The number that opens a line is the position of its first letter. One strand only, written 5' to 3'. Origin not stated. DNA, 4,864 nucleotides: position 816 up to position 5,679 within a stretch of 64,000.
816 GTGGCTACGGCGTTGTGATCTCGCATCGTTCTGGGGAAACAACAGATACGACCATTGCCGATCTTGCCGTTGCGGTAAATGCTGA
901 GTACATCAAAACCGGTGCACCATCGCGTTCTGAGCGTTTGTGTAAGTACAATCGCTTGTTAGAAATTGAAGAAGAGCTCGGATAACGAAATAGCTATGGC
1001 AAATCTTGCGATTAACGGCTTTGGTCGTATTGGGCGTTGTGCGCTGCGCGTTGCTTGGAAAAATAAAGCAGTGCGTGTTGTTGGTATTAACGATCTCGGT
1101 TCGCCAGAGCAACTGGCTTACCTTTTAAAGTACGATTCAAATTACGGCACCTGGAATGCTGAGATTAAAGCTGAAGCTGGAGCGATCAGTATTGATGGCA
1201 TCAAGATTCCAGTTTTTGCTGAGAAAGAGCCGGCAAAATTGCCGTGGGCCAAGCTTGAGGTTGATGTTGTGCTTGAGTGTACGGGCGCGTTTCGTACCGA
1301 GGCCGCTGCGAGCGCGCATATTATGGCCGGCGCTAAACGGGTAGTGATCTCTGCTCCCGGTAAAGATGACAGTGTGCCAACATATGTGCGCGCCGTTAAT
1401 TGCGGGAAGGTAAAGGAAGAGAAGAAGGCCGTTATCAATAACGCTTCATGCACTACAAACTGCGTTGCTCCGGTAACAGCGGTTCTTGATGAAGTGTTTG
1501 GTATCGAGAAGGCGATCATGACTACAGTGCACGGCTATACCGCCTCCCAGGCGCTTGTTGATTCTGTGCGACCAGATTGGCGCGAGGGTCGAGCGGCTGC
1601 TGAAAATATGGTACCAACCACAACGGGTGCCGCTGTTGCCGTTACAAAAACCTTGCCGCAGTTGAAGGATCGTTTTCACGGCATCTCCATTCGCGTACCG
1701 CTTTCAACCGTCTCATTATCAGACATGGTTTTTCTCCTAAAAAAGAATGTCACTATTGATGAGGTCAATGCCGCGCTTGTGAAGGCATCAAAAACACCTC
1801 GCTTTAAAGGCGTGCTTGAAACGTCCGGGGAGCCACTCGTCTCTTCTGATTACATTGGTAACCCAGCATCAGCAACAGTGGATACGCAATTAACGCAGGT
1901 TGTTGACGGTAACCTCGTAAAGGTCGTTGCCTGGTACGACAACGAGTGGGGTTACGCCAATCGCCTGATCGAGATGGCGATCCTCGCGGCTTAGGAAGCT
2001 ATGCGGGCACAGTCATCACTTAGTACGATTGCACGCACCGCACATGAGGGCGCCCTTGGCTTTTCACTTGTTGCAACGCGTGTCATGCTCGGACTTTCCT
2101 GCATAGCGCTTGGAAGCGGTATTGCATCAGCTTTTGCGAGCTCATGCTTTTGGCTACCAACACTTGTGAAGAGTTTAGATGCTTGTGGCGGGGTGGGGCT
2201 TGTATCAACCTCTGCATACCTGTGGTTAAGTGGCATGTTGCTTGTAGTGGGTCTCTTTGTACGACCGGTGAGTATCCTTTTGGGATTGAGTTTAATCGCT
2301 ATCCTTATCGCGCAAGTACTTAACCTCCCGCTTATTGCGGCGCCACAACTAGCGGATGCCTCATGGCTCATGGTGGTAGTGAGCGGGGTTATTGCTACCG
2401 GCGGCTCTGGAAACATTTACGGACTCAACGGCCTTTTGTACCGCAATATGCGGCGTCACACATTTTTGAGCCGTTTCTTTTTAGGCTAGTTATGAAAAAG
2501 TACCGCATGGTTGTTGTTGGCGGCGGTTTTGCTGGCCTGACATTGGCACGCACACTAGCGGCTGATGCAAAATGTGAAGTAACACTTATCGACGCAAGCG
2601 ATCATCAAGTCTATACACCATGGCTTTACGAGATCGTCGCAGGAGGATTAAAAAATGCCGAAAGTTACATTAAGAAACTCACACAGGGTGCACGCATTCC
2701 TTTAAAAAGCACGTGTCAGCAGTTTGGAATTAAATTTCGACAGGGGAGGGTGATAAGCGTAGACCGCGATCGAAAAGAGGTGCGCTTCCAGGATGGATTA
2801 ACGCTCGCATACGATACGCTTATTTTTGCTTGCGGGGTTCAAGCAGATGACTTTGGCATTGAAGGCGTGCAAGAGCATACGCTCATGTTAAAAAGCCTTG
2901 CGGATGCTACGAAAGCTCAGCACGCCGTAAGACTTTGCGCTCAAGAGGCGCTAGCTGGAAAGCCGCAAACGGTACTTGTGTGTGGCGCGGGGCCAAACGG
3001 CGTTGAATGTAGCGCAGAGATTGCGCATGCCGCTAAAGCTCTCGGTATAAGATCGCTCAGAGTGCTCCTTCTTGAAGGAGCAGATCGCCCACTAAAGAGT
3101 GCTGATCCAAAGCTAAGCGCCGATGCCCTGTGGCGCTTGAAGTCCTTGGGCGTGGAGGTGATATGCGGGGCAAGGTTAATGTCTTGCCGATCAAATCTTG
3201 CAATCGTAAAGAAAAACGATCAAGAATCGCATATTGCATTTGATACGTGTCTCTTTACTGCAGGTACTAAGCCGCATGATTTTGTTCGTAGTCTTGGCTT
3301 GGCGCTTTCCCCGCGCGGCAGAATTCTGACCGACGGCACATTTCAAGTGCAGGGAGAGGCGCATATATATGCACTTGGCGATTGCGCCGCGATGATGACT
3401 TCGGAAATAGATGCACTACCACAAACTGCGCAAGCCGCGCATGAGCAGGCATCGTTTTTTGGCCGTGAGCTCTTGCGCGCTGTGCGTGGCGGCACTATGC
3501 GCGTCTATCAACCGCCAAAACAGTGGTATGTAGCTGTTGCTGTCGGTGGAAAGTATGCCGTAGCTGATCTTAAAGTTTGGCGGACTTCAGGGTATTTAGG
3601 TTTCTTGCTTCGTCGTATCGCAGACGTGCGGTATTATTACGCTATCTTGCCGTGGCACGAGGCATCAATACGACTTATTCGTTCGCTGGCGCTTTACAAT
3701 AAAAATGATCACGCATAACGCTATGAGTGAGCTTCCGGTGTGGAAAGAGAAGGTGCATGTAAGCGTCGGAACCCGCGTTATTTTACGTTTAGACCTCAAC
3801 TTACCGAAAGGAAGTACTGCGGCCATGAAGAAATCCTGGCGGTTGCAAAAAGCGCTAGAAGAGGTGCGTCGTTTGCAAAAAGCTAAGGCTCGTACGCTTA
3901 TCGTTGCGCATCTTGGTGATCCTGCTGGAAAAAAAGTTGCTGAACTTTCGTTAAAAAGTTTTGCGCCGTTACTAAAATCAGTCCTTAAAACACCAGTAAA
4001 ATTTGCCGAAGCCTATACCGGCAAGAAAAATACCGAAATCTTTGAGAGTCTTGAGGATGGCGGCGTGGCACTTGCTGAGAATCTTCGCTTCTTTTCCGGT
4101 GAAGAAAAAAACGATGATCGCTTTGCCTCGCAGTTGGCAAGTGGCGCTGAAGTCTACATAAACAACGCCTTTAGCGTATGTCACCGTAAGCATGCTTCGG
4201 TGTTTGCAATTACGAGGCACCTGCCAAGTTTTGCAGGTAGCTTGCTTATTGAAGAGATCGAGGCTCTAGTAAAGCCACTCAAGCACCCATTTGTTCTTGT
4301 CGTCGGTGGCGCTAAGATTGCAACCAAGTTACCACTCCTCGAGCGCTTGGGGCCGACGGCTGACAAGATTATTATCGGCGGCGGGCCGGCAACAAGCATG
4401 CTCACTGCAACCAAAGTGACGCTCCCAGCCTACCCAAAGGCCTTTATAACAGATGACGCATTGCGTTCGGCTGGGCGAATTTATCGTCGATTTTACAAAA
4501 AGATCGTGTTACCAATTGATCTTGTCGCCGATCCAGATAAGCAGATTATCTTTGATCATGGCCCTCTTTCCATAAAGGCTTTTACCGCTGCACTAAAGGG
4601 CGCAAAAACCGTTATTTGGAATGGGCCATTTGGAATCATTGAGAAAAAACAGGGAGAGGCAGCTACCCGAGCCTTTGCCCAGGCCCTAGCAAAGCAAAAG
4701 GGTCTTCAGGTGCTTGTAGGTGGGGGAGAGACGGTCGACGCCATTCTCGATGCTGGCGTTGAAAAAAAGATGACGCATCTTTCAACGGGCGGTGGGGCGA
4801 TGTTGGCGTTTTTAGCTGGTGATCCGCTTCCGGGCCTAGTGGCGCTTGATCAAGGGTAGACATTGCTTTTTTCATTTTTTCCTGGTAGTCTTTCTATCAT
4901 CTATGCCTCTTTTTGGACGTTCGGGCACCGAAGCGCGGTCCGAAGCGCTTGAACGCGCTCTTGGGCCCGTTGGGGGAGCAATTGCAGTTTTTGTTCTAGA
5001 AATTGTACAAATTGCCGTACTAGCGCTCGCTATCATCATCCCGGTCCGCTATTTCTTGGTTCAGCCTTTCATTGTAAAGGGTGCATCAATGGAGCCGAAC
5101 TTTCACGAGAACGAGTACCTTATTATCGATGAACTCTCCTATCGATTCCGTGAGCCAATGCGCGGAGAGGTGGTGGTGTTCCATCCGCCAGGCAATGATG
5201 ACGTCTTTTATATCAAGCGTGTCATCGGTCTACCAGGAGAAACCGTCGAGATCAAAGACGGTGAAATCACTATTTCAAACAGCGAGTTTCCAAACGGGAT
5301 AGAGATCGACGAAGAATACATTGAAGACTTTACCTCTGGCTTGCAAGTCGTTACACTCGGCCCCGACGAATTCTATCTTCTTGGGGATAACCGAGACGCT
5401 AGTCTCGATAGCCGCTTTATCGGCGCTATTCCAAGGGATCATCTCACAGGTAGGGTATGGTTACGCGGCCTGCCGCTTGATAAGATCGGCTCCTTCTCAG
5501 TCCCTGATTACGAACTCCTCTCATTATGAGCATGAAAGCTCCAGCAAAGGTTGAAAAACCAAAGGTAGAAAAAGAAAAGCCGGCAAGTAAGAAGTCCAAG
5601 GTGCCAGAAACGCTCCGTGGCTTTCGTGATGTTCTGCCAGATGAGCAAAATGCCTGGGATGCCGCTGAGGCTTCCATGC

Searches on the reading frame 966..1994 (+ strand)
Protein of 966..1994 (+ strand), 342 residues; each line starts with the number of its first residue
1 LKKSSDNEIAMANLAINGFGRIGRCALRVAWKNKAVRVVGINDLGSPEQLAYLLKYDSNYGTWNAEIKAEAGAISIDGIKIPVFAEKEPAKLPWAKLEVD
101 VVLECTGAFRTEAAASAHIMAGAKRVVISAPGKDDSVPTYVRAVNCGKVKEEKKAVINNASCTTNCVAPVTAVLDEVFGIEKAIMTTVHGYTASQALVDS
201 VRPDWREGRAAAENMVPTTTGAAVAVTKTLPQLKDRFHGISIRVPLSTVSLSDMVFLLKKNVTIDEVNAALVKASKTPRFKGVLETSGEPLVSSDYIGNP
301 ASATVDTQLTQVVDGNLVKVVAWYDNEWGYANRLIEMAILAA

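Call 13: search_protein_families(library=pfam, proteins=[window:966-1994:+], max_evalue=0.001)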
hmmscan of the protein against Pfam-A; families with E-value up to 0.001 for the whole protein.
window:966-1994:+ (342 aa): 2 families
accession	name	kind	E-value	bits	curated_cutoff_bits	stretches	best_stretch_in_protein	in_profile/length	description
PF02800.25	Gp_dh_C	-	2.2e-55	187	24.4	1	167-324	1-158/158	Glyceraldehyde 3-phosphate dehydrogenase, C-terminal domain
PF00044.30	Gp_dh_N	-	1.9e-37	128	31.7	1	13-111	2-100/101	Glyceraldehyde 3-phosphate dehydrogenase, NAD binding domain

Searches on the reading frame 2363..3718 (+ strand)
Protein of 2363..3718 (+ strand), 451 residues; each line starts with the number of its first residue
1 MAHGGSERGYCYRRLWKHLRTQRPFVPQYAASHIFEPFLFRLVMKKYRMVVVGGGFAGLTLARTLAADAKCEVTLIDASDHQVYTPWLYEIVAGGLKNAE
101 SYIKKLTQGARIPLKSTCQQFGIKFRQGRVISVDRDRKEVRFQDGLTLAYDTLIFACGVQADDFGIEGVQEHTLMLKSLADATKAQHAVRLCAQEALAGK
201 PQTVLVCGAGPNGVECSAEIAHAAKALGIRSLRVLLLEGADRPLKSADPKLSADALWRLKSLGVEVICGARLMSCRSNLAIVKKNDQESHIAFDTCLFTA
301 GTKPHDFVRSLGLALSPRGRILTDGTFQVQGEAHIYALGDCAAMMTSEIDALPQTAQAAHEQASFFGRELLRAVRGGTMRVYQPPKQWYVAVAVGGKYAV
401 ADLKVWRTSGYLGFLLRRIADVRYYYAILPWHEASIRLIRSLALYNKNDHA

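Call 12: search_protein_families(library=pfam, proteins=[window:2363-3718:+], max_evalue=0.001)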
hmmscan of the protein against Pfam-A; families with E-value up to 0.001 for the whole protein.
window:2363-3718:+ (451 aa): 7 families
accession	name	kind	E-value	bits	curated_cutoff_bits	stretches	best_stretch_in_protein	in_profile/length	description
PF07992.20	Pyr_redox_2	-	5.6e-48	164.3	26.1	1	47-363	1-291/291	Pyridine nucleotide-disulphide oxidoreductase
PF00070.33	Pyr_redox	-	4.3e-11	43.6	22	2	48-81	1-33/82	Pyridine nucleotide-disulphide oxidoreductase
PF01266.30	DAO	-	1.2e-08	35.4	27.9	1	49-80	2-32/353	FAD dependent oxidoreductase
PF13450.12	NAD_binding_8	-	5.2e-07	30.3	21.9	1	51-81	1-30/68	NAD(P)-binding Rossmann-like domain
PF13454.12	NAD_binding_9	-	3.1e-06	27.7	21.8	0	50-87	1-41/155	FAD-NAD(P)-binding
PF05834.18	Lycopene_cycl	-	7.5e-06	25.7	23.4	1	49-86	2-40/380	Lycopene cyclase protein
PF03486.20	HI0933_like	-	6.4e-05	23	50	0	48-80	2-33/244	HI0933-like protein Rossmann domain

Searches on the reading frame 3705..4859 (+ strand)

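Call 12: search_protein_families(library=pfam, proteins=[window:3705-4859:+], max_evalue=0.001)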
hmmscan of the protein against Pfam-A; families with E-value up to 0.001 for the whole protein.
window:3705-4859:+ (384 aa): 1 family
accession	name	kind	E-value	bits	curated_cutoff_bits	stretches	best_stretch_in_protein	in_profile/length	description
PF00162.24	PGK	-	1.7e-93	314.1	27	1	22-372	8-378/379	Phosphoglycerate kinase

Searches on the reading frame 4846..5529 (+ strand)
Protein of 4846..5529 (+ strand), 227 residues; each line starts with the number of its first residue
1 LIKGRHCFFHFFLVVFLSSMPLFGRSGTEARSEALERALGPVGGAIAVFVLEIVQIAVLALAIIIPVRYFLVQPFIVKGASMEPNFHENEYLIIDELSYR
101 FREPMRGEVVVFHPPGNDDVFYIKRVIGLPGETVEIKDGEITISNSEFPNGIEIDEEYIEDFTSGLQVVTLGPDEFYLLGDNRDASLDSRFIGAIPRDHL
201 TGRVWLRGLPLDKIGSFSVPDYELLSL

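Call 12: search_protein_families(library=pfam, proteins=[window:4846-5529:+], max_evalue=0.001)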
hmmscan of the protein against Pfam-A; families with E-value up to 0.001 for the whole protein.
window:4846-5529:+ (227 aa): 2 families
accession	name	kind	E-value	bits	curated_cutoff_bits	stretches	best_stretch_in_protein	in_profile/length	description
PF10502.14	Peptidase_S26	-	7.8e-42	143.5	22.9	1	51-205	2-164/168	Signal peptidase, peptidase S26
PF00717.28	Peptidase_S24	-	7.8e-05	22.8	23.3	1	76-136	39-91/116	Peptidase S24-like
